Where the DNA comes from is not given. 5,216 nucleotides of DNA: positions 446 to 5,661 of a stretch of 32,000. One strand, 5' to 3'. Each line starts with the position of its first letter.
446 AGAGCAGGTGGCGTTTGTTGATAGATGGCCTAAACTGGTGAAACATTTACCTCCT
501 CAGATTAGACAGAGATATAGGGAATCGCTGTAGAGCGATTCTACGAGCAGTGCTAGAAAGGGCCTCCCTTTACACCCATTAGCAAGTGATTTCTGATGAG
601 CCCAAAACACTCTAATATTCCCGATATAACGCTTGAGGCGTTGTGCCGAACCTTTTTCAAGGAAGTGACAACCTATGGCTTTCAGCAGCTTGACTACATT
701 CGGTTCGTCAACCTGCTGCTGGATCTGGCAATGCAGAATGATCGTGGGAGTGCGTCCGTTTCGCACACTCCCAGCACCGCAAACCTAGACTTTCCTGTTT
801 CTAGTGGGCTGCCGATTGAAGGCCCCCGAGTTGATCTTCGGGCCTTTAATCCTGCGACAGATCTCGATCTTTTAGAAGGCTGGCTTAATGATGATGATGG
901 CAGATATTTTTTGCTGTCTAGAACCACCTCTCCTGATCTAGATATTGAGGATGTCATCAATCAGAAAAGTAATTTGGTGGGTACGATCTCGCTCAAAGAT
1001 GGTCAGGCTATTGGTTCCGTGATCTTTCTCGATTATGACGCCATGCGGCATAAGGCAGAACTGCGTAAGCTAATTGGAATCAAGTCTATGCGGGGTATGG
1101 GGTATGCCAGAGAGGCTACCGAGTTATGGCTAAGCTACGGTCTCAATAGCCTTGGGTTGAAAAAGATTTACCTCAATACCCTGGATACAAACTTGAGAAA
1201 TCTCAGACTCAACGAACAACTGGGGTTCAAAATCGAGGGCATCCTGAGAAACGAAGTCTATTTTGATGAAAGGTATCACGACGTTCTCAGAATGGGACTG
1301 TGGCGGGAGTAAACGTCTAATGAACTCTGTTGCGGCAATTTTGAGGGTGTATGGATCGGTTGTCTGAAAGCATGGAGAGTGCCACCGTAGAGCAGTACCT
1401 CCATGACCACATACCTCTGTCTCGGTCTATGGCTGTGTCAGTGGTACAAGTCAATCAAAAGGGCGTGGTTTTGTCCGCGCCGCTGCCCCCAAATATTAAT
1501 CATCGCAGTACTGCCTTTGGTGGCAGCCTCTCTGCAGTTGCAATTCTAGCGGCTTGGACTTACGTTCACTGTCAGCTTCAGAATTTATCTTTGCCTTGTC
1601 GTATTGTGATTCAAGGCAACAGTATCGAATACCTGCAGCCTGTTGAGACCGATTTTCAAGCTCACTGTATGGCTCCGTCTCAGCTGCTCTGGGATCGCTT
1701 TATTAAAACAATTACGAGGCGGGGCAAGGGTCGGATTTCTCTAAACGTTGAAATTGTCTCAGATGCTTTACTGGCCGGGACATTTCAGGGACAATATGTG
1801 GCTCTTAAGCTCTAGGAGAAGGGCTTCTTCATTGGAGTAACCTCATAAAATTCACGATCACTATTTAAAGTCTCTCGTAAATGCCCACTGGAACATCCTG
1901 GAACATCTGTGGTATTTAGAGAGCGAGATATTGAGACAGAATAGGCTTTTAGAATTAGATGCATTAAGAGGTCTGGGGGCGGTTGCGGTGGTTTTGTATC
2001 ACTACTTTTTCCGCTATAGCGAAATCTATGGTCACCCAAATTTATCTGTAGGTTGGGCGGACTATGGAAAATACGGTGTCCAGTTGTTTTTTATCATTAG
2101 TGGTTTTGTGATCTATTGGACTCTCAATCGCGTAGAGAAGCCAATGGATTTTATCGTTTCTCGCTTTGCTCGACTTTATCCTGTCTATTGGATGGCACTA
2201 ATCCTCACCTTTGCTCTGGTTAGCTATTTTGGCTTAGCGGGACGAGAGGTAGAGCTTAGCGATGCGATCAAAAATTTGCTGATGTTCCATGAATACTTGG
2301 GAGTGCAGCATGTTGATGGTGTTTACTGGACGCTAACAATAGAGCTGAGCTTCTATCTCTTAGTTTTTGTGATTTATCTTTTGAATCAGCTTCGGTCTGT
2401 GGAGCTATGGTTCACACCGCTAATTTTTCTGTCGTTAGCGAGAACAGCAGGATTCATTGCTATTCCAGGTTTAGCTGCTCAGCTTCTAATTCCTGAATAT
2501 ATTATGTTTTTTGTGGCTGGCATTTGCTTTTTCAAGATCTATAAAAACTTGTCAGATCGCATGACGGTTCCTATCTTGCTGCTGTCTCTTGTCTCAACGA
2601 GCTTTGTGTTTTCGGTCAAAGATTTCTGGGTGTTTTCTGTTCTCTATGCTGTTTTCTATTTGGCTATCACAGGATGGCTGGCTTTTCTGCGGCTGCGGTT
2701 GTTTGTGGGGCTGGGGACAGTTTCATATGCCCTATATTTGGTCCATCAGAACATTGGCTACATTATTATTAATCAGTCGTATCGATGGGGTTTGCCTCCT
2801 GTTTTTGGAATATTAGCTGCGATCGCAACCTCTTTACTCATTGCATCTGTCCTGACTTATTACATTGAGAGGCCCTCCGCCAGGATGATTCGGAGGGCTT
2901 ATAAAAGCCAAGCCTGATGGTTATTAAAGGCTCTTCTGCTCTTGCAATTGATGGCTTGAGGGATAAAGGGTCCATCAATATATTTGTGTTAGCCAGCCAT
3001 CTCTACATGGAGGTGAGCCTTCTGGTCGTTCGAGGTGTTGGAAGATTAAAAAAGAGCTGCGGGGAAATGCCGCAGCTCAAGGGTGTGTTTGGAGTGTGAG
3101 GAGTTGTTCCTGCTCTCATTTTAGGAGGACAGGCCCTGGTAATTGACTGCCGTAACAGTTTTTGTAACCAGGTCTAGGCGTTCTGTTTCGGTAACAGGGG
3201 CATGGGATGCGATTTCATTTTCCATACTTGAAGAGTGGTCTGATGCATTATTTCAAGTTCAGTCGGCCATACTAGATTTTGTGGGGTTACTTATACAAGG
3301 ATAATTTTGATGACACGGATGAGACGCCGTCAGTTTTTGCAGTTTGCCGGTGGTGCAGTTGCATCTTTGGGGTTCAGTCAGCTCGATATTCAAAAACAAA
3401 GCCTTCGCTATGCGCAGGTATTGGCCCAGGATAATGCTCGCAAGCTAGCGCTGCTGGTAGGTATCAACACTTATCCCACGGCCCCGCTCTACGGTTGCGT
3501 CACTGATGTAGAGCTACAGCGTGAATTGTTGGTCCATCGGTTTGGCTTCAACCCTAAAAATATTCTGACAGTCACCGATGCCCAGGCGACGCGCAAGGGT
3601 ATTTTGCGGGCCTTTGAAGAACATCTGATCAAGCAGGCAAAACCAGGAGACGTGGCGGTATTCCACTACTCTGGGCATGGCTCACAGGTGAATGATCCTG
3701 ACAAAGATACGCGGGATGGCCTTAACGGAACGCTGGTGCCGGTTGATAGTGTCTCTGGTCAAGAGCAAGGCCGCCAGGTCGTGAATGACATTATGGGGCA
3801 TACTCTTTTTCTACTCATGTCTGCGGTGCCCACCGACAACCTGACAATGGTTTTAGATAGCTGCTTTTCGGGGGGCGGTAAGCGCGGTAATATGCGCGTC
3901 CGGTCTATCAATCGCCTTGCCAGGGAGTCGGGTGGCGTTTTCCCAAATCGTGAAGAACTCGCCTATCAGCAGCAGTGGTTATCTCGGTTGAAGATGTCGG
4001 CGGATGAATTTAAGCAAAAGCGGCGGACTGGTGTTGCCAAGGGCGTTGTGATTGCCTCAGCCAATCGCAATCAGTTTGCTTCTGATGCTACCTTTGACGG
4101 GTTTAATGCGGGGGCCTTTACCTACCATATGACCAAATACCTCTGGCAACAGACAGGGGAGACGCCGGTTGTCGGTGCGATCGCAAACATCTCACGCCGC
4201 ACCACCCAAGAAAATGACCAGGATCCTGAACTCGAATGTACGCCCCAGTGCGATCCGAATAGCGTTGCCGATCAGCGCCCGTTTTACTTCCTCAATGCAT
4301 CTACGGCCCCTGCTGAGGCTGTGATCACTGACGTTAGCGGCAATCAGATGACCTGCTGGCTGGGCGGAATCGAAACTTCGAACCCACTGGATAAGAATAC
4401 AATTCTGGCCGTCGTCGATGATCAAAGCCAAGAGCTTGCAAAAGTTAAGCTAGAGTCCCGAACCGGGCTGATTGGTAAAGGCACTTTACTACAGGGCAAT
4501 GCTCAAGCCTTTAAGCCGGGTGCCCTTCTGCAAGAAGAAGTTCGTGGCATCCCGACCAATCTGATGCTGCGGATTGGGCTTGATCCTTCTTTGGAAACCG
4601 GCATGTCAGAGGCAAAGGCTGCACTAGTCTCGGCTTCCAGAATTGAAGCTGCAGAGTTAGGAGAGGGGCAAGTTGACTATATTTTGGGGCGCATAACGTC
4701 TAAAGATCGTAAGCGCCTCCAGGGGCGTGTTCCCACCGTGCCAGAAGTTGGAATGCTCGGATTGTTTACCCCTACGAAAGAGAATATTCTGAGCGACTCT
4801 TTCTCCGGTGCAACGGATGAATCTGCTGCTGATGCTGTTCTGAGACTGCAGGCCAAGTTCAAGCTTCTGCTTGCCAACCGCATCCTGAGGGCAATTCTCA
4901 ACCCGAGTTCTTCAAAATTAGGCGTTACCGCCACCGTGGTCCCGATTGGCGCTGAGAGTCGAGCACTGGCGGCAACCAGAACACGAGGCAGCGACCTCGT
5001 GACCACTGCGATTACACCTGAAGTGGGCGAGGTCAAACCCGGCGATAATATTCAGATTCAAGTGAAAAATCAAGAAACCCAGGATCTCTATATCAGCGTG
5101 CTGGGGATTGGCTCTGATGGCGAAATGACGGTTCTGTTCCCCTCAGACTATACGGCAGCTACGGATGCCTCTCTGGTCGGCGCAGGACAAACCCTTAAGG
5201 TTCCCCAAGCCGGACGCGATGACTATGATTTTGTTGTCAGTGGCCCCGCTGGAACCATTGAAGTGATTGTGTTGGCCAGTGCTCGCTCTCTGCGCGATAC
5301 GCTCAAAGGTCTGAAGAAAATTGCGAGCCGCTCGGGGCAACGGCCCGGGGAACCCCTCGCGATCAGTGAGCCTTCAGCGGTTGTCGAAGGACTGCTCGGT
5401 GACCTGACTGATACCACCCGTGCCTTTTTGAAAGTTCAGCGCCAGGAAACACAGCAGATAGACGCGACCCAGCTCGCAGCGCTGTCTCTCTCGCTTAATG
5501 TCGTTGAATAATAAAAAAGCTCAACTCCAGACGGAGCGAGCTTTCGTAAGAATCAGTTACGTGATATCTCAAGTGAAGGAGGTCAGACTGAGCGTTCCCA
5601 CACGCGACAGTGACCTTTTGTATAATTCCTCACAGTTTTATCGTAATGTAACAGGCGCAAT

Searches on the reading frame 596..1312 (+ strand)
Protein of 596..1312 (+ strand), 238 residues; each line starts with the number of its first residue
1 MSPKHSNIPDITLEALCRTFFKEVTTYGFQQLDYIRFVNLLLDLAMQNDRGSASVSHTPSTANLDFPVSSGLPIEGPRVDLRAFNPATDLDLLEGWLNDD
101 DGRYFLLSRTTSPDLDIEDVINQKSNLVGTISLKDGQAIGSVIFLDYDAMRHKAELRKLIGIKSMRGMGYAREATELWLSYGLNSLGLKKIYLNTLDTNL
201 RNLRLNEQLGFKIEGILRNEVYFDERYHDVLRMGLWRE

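Call 24: search_protein_families(library=pfam, proteins=[window:596-1312:+], max_evalue=0.001)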
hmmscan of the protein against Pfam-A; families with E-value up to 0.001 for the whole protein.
window:596-1312:+ (238 aa): 4 families
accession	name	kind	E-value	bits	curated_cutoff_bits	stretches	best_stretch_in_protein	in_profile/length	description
PF13302.13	Acetyltransf_3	-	6.5e-13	50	25.4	1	78-212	1-138/138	Acetyltransferase (GNAT) domain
PF00583.31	Acetyltransf_1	-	9.7e-08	32.7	20.7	1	128-211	34-116/116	Acetyltransferase (GNAT) family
PF13420.13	Acetyltransf_4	-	9.3e-06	26.2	24.3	1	136-229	58-152/155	Acetyltransferase (GNAT) domain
PF13523.12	Acetyltransf_8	-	0.00018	21.6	27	1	86-215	2-141/145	Acetyltransferase (GNAT) domain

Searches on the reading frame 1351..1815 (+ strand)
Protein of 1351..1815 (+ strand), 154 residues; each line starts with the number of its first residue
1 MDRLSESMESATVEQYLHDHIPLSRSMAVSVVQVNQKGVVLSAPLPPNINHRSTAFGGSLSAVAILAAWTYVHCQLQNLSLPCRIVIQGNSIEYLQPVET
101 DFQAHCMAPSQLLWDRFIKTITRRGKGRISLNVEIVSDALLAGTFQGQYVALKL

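Call 24: search_protein_families(library=pfam, proteins=[window:1351-1815:+], max_evalue=0.001)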
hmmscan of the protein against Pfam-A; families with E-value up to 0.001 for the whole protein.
window:1351-1815:+ (154 aa): 1 family
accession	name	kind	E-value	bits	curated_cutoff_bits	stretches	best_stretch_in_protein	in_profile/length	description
PF09500.16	YiiD_C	-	7.2e-45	152.9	27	1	11-152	2-143/144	Putative thioesterase (yiiD_Cterm)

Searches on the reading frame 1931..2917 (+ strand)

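Call 24: search_protein_families(library=pfam, proteins=[window:1931-2917:+], max_evalue=0.001)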
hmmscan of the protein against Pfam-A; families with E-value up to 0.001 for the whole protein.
window:1931-2917:+ (328 aa): 1 family
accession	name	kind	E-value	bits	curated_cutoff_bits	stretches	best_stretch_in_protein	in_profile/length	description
PF01757.29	Acyl_transf_3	-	1.7e-25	90.2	31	1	8-309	3-325/326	Acyltransferase domain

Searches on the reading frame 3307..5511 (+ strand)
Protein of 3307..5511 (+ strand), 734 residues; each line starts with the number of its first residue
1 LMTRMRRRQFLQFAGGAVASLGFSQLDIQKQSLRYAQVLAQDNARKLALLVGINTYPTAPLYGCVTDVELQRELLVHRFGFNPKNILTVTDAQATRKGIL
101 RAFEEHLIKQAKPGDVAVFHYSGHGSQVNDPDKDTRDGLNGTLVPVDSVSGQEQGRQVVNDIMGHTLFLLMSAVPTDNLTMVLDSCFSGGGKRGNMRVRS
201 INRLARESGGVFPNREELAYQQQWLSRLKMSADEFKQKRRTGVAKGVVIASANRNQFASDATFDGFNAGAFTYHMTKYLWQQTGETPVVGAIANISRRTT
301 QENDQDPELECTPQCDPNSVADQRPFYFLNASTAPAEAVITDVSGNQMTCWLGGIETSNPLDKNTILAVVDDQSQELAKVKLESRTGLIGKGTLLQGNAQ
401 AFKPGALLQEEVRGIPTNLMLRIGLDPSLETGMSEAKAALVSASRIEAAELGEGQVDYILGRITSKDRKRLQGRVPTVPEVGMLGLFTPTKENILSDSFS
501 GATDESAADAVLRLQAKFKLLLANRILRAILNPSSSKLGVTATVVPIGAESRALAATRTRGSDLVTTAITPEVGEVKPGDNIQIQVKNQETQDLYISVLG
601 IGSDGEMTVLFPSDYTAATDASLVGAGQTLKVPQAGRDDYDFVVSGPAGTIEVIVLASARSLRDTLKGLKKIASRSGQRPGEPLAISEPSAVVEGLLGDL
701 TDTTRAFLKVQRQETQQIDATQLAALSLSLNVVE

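Call 24: search_protein_families(library=pfam, proteins=[window:3307-5511:+], max_evalue=0.001)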
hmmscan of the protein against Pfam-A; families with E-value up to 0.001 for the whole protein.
window:3307-5511:+ (734 aa): 2 families
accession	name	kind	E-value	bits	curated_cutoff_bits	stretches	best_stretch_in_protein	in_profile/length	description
PF00656.27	Peptidase_C14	-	9.1e-23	81.6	21.4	1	45-311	1-225/233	Caspase domain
PF14326.11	DUF4384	-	4.4e-18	65.6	27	1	576-660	2-80/81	Domain of unknown function (DUF4384)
